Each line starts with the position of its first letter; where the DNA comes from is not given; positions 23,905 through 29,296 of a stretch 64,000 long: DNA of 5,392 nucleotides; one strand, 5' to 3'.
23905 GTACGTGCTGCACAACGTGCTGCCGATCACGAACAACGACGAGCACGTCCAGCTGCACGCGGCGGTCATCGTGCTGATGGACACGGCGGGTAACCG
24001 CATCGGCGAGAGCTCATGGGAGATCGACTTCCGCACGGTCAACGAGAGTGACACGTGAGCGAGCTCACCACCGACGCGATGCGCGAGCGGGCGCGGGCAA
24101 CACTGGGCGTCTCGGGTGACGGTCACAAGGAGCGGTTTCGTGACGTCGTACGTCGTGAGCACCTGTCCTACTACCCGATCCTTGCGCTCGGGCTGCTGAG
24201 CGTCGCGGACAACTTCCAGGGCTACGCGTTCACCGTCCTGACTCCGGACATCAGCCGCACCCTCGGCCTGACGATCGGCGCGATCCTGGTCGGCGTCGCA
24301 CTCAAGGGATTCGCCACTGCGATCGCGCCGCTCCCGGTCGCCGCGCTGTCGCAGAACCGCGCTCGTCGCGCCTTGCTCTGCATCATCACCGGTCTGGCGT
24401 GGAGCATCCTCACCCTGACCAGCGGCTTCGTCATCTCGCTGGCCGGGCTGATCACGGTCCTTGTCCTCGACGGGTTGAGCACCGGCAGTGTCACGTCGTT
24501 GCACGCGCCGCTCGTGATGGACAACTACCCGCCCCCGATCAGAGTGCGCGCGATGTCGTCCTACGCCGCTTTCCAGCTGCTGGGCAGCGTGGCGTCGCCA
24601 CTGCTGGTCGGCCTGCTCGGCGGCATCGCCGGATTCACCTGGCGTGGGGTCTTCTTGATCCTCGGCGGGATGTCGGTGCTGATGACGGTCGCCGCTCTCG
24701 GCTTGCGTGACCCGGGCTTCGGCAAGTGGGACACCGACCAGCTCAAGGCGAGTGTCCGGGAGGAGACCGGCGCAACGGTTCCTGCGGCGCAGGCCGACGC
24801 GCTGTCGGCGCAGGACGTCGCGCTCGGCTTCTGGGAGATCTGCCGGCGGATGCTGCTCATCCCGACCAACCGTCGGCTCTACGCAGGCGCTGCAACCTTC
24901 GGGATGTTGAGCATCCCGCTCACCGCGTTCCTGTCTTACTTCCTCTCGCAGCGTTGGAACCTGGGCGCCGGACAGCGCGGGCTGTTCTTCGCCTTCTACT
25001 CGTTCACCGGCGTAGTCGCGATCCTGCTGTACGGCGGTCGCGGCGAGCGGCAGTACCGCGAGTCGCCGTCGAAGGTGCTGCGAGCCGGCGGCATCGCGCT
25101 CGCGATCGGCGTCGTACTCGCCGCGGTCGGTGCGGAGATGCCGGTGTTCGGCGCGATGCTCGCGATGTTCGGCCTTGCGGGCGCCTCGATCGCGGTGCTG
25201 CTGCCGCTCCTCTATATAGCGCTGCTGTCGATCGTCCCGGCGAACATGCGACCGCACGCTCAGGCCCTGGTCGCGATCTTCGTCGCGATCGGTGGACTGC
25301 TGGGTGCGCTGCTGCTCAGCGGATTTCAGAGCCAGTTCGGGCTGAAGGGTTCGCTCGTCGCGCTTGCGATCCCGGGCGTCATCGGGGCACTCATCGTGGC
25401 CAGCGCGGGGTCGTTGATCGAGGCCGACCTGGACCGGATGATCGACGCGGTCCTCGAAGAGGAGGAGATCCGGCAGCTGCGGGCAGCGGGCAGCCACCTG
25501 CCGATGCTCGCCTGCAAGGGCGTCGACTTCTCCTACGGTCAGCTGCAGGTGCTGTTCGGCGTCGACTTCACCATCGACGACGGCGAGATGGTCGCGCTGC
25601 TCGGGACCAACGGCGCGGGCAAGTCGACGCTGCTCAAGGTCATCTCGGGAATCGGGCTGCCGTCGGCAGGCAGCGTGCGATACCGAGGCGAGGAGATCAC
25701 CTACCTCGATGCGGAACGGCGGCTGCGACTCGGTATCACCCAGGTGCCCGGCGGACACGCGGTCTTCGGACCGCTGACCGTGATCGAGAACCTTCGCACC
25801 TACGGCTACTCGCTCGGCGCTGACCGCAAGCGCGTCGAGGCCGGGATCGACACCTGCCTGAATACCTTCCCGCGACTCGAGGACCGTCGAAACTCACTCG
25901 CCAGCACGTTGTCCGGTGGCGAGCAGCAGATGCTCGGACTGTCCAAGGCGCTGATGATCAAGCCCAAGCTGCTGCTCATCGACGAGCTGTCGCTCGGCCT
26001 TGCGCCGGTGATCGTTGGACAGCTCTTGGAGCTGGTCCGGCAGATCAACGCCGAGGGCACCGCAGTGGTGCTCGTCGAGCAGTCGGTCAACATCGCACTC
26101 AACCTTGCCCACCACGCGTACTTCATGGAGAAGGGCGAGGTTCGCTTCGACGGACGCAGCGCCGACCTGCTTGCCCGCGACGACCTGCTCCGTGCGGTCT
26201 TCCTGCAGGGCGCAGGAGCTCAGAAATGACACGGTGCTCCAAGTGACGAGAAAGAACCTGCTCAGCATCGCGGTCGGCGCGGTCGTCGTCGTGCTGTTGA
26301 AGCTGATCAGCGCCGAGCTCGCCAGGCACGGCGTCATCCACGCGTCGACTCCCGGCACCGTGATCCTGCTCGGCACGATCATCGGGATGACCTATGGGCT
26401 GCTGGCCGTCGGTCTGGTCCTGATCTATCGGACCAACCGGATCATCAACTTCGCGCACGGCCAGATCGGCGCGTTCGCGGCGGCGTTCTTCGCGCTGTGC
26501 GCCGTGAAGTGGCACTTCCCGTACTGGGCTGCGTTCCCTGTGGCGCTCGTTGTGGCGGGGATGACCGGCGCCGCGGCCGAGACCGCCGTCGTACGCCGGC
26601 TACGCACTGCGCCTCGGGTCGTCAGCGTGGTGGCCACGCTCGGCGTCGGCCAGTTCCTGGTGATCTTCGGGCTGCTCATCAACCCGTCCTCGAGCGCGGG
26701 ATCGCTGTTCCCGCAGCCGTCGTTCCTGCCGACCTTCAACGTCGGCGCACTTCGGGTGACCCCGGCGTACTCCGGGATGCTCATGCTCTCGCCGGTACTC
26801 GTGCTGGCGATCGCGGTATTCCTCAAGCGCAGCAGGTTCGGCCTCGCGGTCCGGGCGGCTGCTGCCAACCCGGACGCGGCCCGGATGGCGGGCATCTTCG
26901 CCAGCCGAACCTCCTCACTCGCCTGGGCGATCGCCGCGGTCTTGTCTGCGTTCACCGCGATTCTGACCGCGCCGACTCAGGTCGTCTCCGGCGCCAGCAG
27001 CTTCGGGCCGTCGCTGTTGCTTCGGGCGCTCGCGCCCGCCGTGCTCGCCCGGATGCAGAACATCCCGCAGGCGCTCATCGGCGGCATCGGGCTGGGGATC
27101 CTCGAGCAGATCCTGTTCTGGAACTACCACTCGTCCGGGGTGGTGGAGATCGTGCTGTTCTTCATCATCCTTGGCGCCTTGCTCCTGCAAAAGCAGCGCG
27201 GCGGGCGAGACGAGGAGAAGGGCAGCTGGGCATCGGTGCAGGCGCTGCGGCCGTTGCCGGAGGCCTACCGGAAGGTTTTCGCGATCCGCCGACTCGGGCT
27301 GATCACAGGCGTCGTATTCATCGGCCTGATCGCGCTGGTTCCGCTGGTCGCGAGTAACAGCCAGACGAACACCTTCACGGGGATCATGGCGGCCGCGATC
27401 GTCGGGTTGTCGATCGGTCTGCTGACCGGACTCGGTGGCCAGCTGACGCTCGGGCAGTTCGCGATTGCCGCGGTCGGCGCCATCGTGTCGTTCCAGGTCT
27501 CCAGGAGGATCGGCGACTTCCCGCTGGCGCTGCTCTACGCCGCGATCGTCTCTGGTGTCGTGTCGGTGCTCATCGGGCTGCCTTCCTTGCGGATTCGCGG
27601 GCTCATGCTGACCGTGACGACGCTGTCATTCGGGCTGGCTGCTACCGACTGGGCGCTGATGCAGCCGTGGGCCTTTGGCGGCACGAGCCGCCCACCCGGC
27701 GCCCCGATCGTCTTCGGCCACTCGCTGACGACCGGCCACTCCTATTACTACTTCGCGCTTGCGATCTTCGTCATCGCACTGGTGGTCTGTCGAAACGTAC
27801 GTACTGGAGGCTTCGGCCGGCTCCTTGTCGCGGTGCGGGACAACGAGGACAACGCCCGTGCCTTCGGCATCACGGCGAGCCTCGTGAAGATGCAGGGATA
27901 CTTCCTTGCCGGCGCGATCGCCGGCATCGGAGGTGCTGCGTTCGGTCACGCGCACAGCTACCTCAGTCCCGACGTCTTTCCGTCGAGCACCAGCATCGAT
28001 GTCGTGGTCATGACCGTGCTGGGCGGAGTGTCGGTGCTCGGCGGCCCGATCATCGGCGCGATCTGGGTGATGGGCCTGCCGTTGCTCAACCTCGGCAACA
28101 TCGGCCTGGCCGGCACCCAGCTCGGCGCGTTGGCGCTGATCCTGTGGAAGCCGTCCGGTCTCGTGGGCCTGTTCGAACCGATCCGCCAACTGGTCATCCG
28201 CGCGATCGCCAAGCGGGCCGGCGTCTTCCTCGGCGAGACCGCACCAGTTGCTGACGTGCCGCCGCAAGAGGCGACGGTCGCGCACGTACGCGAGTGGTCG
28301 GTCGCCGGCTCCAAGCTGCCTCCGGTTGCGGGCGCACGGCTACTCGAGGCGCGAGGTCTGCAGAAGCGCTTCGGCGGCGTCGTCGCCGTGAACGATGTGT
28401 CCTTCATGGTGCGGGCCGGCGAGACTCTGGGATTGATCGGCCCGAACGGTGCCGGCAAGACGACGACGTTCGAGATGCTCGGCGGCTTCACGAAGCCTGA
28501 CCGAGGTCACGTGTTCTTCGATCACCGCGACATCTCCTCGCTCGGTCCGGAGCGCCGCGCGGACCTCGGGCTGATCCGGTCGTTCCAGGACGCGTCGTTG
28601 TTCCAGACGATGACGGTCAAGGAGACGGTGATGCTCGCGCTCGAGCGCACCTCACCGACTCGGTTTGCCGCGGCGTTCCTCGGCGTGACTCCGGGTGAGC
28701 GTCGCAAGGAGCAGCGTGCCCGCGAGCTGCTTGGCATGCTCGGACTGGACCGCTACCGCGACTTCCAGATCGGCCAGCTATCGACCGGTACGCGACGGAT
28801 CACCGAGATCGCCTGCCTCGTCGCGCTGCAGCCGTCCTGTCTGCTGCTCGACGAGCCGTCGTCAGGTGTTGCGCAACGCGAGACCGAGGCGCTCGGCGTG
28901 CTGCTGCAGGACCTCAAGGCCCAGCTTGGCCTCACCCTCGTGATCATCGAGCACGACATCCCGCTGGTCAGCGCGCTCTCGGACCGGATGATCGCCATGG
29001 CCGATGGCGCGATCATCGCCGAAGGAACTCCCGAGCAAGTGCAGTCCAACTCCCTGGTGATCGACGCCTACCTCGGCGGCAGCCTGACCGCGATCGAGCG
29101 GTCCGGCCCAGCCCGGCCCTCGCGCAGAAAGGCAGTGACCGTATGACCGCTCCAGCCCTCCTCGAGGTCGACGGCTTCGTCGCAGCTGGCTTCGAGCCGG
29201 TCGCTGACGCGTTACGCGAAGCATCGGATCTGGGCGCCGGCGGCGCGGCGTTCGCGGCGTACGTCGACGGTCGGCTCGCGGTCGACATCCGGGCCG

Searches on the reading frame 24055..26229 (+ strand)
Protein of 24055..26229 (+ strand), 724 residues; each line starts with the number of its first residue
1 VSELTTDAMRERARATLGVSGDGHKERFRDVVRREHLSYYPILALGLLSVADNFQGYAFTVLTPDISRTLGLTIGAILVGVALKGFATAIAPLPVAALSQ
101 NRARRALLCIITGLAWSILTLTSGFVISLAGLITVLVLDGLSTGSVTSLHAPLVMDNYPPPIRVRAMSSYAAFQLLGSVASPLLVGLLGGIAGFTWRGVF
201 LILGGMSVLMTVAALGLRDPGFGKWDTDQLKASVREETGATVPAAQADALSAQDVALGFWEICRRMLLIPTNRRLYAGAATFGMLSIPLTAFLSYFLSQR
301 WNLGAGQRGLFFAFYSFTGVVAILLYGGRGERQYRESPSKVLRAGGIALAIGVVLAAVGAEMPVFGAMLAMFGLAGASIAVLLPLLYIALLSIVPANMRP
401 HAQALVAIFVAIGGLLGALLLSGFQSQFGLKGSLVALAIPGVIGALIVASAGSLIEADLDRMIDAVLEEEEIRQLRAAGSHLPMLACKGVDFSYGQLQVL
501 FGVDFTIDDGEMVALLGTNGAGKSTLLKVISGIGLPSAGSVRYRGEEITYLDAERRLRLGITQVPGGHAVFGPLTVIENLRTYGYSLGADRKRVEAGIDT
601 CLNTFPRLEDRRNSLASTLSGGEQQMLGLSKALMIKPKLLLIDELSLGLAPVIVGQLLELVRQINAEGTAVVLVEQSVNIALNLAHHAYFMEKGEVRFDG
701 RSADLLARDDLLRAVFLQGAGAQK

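Call 6: search_protein_families(library=pfam, proteins=[window:24055-26229:+], max_evalue=0.01)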
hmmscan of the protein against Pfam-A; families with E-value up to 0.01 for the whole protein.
window:24055-26229:+ (724 aa): 4 families
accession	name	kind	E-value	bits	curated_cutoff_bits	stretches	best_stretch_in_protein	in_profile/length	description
PF00005.33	ABC_tran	-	7.1e-27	95.1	25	1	502-644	3-134/137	ABC transporter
PF07690.21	MFS_1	-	5.9e-25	88.4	33.4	2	52-324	8-256/347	Major Facilitator Superfamily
PF13304.12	AAA_21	-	1.9e-08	35.1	27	1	610-673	229-295/304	AAA domain, putative AbiEii toxin, Type IV TA system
PF13555.12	AAA_29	-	0.0015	18.6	27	1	504-531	16-43/61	P-loop containing region of AAA domain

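Call 7: search_protein_families(library=ncbifam, proteins=[window:24055-26229:+], max_evalue=0.001)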
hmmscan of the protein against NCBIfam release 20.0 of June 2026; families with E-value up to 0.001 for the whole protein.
window:24055-26229:+ (724 aa): 190 families (the best 25 are shown)
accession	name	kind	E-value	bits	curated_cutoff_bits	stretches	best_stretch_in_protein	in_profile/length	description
NF008626.0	PRK11614.1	equivalog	3.2e-56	190.4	441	1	484-717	5-235/237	high-affinity branched-chain amino acid ABC transporter ATP-binding protein LivF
TIGR03410.1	urea_trans_UrtE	equivalog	4.5e-52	176.8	285.8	1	486-705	2-219/230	urea ABC transporter ATP-binding subunit UrtE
TIGR04406.1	LPS_export_lptB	equivalog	2.5e-37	128.5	240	1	485-717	2-233/239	LPS export ABC transporter ATP-binding protein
NF011967.0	PRK15439.1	equivalog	3.4e-32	111.5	586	1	481-715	8-236/510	autoinducer 2 ABC transporter ATP-binding protein LsrA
TIGR03864.1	PQQ_ABC_ATP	hypoth_equivalog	4.2e-32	111.5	302.25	1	485-715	2-231/236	ABC transporter, ATP-binding subunit, PQQ-dependent alcohol dehydrogenase system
NF008338.0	PRK11124.1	equivalog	1.1e-31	110.1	369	1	487-700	5-223/242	arginine ABC transporter ATP-binding protein ArtP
TIGR01188.1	drrA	subfamily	3.8e-31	108.5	312.45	1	494-702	3-208/302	daunorubicin resistance ABC transporter, ATP-binding protein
NF010171.0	PRK13652.1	equivalog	7.5e-31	107.2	476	1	494-717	13-237/277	cobalt transporter ATP-binding subunit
NF007027.0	PRK09493.1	equivalog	3.9e-30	105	379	1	484-708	1-226/240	glutamine ABC transporter ATP-binding protein GlnQ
TIGR03265.1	PhnT2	equivalog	5.2e-30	104.9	457.7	1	484-700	4-217/353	putative 2-aminoethylphosphonate ABC transporter ATP-binding protein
NF010059.0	PRK13536.1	equivalog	6.7e-30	104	549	1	486-706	45-262/342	nodulation factor ABC transporter ATP-binding protein NodI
NF010060.0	PRK13537.1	equivalog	1.8e-29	102.6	521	1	482-708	13-236/314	nodulation factor ABC transporter ATP-binding protein NodI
TIGR03411.1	urea_trans_UrtD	equivalog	2.5e-29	102.7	304.1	1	484-705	2-229/242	urea ABC transporter ATP-binding protein UrtD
TIGR00968.1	3a0106s01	subfamily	4.1e-29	101.8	342.75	1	490-704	6-217/237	sulfate ABC transporter ATP-binding protein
TIGR02315.1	ABC_phnC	equivalog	1.8e-28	99.6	266.1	1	484-705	1-233/243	phosphonate ABC transporter ATP-binding protein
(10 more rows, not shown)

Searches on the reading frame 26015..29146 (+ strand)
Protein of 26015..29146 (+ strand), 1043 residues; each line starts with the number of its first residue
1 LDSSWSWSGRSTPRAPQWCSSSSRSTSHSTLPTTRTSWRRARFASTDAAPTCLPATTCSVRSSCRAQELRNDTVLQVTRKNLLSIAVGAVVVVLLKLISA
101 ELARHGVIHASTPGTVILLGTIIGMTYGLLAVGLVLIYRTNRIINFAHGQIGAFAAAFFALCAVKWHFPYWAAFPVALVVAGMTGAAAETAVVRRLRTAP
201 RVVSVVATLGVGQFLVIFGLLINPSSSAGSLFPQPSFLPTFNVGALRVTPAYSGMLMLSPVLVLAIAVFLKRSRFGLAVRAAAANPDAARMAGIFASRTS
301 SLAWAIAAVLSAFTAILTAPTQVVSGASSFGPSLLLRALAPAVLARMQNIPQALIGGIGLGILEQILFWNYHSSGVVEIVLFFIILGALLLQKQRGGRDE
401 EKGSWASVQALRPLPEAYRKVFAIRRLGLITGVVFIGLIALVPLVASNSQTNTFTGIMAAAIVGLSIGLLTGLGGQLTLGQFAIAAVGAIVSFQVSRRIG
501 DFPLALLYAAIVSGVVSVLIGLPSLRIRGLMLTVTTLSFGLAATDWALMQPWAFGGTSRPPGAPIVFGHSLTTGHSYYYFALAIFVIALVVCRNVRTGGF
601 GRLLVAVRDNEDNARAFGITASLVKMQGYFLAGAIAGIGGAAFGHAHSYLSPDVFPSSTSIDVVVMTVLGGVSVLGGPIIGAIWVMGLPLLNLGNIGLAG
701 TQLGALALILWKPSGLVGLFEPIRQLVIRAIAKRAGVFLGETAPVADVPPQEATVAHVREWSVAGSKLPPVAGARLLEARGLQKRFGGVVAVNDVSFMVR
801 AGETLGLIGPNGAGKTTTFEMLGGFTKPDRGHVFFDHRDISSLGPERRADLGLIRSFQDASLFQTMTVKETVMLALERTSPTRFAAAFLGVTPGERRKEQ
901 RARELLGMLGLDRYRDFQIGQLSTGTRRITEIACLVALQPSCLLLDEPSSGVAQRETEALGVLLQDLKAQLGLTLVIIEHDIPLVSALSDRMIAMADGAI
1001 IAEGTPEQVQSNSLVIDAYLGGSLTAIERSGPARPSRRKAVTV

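Call 6: search_protein_families(library=pfam, proteins=[window:26015-29146:+], max_evalue=0.01)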
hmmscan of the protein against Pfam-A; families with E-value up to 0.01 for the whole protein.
window:26015-29146:+ (1043 aa): 4 families
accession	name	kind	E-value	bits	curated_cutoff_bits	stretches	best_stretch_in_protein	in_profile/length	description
PF02653.21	BPD_transp_2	-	1.5e-47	162.4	26.8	2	118-387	3-267/269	Branched-chain amino acid transport system / permease component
PF00005.33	ABC_tran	-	4e-27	95.9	25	1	792-949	1-136/137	ABC transporter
PF12399.14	BCA_ABC_TP_C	-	2.7e-09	36.9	25.5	1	1000-1022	2-24/27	Branched-chain amino acid ATP-binding cassette transporter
PF13304.12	AAA_21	-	1.3e-06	29.1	27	0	806-849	3-58/304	AAA domain, putative AbiEii toxin, Type IV TA system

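Call 7: search_protein_families(library=ncbifam, proteins=[window:26015-29146:+], max_evalue=0.001)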
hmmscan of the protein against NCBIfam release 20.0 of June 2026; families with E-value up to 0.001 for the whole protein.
window:26015-29146:+ (1043 aa): 190 families (the best 25 are shown)
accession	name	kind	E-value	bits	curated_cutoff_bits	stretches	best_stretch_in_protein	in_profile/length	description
NF008449.1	PRK11300.1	equivalog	1.7e-60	204.4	362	1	774-1021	3-253/255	high-affinity branched-chain amino acid ABC transporter ATP-binding protein LivG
TIGR03411.1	urea_trans_UrtD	equivalog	6.4e-55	186.4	304.1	1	776-1021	2-241/242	urea ABC transporter ATP-binding protein UrtD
TIGR04406.1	LPS_export_lptB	equivalog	3.5e-47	160.7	240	1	777-1024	2-237/239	LPS export ABC transporter ATP-binding protein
TIGR01188.1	drrA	subfamily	1.6e-38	132.8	312.45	1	784-1011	1-213/302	daunorubicin resistance ABC transporter, ATP-binding protein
TIGR03265.1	PhnT2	equivalog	5e-37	128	457.7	1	776-1011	4-224/353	putative 2-aminoethylphosphonate ABC transporter ATP-binding protein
NF008144.0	PRK10895.1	equivalog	2e-36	125.7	381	1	777-1022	4-237/241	LPS export ABC transporter ATP-binding protein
NF006987.0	PRK09452.1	equivalog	2.6e-35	121.8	482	1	774-1010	15-236/378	spermidine/putrescine ABC transporter ATP-binding protein PotA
TIGR00968.1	3a0106s01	subfamily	2.5e-34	118.8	342.75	1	782-1012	6-221/237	sulfate ABC transporter ATP-binding protein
NF043075.1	MMSYN1_0197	equivalog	8.9e-34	116.9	550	1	776-1010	2-221/341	spermidine/putrescine ABC transporter ATP-binding protein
NF041861.1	YtfR_transport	equivalog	3e-33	115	850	1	776-1030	1-244/492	galactofuranose ABC transporter, ATP-binding protein YtfR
NF047930.1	ABC_ATP_B6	equivalog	1.2e-31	109.9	670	1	778-1012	4-226/510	putative B6 ABC transporter ATP-binding protein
NF008442.0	PRK11288.1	equivalog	1.2e-30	106.3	689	1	776-1024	7-245/504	L-arabinose ABC transporter ATP-binding protein AraG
TIGR04521.1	ECF_ATPase_2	equivalog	1.3e-30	106.4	330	1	790-1013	19-236/279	energy-coupling factor transporter ATPase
NF007253.0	PRK09700.1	equivalog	2.1e-30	105.8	772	1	776-1015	5-238/510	D-allose ABC transporter ATP-binding protein AlsA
TIGR01186.1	proV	subfamily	2.4e-30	105.9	326.6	1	785-1012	2-220/363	betaine/proline/choline family ABC transporter ATP-binding protein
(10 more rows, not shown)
